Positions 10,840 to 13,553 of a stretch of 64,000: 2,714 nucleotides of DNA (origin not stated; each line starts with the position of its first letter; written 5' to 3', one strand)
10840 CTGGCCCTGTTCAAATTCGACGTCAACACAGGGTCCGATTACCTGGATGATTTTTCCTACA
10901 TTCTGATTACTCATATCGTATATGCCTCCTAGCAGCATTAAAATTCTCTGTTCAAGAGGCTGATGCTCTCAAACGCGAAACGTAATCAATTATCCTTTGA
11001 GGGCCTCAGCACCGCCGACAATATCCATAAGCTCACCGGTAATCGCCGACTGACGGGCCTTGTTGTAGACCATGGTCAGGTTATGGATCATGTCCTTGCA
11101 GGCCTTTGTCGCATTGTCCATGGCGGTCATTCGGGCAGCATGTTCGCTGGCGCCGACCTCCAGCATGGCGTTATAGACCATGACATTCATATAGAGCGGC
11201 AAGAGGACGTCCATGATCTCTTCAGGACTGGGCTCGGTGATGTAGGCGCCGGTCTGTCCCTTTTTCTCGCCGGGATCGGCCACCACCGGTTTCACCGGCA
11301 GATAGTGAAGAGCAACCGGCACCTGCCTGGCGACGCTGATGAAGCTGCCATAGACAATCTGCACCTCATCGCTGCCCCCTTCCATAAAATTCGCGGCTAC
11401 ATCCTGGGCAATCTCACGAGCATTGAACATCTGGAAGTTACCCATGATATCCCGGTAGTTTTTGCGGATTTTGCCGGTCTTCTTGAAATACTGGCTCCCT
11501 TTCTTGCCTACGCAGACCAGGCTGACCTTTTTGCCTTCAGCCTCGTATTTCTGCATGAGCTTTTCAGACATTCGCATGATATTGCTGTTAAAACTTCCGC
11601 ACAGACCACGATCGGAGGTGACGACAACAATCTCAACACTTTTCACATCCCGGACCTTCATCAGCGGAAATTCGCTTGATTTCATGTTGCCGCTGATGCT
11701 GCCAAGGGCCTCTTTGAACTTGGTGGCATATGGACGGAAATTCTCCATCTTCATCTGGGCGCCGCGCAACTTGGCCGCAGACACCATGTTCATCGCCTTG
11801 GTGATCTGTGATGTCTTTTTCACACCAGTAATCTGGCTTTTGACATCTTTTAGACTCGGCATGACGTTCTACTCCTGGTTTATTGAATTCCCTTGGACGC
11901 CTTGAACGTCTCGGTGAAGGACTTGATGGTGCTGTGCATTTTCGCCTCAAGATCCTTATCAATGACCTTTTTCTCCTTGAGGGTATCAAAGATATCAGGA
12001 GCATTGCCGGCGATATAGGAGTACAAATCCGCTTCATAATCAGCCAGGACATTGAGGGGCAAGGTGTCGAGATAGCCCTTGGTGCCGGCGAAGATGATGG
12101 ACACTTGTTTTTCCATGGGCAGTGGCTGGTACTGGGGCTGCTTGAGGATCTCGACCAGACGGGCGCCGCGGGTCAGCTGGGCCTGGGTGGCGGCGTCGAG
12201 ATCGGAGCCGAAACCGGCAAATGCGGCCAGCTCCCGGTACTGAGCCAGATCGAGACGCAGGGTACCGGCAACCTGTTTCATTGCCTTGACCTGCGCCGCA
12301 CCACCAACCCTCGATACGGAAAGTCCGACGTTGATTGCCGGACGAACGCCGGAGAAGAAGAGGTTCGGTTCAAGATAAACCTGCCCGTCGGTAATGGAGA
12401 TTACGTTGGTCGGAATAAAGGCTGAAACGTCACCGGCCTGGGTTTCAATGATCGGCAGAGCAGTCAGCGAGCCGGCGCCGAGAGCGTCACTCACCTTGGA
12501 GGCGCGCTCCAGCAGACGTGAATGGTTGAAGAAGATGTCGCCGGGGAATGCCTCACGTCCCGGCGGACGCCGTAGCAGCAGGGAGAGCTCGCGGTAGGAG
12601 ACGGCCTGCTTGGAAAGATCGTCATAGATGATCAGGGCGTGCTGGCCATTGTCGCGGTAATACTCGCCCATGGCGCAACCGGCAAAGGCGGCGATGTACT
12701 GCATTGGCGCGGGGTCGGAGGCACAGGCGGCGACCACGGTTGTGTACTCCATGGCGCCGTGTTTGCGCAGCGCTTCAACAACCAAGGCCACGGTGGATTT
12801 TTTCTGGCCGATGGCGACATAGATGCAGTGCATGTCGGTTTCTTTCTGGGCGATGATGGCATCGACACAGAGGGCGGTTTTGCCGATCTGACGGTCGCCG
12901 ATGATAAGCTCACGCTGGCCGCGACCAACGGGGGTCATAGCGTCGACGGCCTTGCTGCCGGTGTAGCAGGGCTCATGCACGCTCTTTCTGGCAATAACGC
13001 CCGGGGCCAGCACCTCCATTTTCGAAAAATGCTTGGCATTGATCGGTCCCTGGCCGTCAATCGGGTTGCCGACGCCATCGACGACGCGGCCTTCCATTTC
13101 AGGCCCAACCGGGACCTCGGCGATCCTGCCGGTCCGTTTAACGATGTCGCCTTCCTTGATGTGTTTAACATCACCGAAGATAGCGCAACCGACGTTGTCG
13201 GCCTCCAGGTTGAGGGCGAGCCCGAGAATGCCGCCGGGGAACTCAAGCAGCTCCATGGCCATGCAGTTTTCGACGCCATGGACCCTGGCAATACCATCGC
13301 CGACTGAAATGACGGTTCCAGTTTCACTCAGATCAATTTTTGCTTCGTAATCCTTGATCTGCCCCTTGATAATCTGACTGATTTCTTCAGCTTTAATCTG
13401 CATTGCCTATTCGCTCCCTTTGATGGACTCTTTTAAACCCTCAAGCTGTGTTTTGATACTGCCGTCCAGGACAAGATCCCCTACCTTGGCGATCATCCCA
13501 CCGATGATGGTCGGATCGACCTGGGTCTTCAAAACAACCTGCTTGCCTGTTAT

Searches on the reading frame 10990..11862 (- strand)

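Call 69: search_protein_families(library=pfam, proteins=[window:10990-11862:-], max_evalue=0.0001)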
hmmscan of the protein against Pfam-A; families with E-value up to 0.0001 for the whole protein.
window:10990-11862:- (290 aa): 1 family
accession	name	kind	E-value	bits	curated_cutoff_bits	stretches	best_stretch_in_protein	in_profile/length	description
PF00231.24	ATP-synt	-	7.2e-97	325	39.9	1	3-288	1-285/285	ATP synthase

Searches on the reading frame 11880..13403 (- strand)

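Call 69: search_protein_families(library=pfam, proteins=[window:11880-13403:-], max_evalue=0.0001)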
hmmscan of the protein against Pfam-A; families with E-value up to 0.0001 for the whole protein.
window:11880-13403:- (507 aa): 3 families
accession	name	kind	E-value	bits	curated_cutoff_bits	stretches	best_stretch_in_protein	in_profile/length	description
PF00006.31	ATP-synt_ab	-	1.5e-77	260.5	29.5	1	149-364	1-213/213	ATP synthase alpha/beta family, nucleotide-binding domain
PF00306.32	ATP-synt_ab_C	-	8.8e-48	162.3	27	1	371-496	1-126/126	ATP synthase alpha/beta chain, C terminal domain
PF02874.29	ATP-synt_ab_N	-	2.6e-18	66.7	20.9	1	26-92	3-69/69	ATP synthase alpha/beta family, beta-barrel domain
